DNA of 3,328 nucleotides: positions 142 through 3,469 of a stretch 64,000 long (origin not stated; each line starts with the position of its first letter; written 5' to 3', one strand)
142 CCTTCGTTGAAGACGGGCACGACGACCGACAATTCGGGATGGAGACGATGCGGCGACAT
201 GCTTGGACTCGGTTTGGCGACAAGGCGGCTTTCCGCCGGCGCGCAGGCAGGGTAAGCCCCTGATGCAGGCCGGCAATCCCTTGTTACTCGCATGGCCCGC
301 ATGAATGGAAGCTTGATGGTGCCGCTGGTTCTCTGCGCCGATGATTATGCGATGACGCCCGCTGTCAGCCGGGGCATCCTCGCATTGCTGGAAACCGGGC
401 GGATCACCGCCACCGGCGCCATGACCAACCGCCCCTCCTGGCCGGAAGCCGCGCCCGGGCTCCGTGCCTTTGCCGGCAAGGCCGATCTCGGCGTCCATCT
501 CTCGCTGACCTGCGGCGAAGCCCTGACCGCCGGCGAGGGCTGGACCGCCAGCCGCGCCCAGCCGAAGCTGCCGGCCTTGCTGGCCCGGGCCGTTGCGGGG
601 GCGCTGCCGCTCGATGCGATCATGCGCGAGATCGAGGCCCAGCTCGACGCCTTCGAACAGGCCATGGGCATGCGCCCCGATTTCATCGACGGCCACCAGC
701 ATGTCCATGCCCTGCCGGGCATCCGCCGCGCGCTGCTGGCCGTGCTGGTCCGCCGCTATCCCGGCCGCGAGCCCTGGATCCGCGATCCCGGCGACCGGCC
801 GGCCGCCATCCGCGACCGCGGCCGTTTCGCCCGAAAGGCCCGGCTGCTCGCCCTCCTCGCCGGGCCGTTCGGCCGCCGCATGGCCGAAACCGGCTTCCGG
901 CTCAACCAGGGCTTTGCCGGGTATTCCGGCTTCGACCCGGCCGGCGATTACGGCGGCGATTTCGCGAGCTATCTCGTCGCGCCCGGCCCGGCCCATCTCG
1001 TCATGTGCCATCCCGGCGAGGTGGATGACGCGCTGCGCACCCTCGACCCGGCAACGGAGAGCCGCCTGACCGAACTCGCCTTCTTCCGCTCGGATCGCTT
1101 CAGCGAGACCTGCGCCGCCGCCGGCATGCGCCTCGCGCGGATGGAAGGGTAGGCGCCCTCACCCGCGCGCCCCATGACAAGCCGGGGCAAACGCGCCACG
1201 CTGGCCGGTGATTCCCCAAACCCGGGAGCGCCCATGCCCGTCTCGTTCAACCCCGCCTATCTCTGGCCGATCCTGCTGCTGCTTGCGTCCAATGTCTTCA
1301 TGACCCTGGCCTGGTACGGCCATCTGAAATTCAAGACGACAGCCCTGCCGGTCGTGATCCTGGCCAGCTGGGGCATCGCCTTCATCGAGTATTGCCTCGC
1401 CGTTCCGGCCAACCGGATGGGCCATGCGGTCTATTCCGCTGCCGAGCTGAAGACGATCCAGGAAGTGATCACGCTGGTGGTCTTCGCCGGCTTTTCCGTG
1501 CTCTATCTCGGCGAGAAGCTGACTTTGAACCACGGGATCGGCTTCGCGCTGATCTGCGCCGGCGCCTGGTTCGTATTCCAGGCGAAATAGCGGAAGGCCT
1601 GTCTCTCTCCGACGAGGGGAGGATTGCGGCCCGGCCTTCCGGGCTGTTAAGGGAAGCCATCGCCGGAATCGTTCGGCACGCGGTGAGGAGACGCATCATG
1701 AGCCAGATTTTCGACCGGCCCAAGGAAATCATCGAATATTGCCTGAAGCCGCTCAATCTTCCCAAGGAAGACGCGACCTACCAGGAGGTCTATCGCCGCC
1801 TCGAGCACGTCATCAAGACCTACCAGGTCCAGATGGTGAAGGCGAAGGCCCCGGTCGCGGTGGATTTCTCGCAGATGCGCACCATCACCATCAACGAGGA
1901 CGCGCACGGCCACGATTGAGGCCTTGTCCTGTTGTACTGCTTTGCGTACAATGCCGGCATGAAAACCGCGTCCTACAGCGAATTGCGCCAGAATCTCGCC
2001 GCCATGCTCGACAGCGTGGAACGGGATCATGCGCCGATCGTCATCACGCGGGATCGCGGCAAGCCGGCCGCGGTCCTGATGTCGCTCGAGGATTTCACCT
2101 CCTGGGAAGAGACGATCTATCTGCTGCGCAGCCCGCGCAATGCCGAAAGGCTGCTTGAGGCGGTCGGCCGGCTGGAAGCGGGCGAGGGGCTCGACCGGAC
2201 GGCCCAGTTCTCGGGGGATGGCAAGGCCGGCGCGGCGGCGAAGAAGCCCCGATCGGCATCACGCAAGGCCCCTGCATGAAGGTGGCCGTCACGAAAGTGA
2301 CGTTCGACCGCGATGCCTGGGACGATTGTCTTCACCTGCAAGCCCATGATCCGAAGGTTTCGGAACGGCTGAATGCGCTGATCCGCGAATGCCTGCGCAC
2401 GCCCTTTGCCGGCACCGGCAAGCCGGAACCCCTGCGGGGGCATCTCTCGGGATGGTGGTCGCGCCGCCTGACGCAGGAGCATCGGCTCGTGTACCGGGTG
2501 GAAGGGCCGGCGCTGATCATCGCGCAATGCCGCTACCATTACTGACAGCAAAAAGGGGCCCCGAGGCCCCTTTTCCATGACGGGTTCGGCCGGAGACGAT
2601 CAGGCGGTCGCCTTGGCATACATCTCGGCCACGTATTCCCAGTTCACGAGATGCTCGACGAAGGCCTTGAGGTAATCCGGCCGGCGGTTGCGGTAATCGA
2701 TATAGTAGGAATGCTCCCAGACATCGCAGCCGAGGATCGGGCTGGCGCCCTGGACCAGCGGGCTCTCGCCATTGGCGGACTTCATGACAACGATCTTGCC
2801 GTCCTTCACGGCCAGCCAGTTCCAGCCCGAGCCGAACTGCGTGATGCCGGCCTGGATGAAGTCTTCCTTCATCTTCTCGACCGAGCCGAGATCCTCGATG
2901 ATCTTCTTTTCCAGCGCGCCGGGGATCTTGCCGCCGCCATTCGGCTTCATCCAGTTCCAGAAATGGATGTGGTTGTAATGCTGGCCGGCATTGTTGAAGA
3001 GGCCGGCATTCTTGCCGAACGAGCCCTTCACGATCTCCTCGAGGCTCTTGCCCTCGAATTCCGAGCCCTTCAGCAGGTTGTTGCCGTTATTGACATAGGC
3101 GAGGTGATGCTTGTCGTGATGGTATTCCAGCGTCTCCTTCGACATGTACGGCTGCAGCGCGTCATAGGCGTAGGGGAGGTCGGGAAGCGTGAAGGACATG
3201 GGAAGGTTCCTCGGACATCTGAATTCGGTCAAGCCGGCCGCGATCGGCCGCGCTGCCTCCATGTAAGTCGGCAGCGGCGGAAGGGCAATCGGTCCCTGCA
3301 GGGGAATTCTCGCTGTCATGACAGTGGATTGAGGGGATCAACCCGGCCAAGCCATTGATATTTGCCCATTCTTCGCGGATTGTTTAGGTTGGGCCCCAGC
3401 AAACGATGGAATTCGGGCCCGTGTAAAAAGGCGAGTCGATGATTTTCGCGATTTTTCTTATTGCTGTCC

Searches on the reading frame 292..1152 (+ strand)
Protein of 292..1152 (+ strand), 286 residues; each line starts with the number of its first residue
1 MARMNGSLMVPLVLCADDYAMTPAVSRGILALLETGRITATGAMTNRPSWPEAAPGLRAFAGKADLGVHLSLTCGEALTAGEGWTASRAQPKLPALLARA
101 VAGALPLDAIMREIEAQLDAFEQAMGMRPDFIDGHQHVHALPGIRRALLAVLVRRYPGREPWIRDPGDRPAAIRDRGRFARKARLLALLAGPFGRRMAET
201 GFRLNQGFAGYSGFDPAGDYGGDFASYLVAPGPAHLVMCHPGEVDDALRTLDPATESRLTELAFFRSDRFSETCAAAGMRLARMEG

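Call 40: search_protein_families(library=pfam, proteins=[window:292-1152:+], max_evalue=0.001)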
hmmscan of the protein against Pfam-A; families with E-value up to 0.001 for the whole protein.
window:292-1152:+ (286 aa): 1 family
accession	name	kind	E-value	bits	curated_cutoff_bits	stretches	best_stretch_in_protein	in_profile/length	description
PF04794.17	YdjC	-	2.6e-52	178.7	29.7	1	12-275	2-265/266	YdjC-like protein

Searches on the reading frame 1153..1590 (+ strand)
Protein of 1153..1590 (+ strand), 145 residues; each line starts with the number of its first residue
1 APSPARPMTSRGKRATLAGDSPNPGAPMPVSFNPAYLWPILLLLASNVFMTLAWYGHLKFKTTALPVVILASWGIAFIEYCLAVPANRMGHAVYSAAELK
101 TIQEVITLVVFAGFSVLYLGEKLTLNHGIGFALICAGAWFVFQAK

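Call 40: search_protein_families(library=pfam, proteins=[window:1153-1590:+], max_evalue=0.001)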
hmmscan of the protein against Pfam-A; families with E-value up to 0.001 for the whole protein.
window:1153-1590:+ (145 aa): 1 family
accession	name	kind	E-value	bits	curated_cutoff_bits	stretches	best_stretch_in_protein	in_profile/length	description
PF04342.18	DMT_6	-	1.7e-44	150.8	25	1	39-142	1-104/104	Putative member of DMT superfamily (DUF486)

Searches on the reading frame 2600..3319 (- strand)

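Call 40: search_protein_families(library=pfam, proteins=[window:2600-3319:-], max_evalue=0.001)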
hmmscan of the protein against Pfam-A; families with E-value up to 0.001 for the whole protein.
window:2600-3319:- (239 aa): 2 families
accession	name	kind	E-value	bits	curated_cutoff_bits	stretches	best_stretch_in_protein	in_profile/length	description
PF02777.23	Sod_Fe_C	-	4.8e-34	116.9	20.9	1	134-232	3-101/102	Iron/manganese superoxide dismutases, C-terminal domain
PF00081.27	Sod_Fe_N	-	3.7e-29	101.5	27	1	42-124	1-81/82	Iron/manganese superoxide dismutases, alpha-hairpin domain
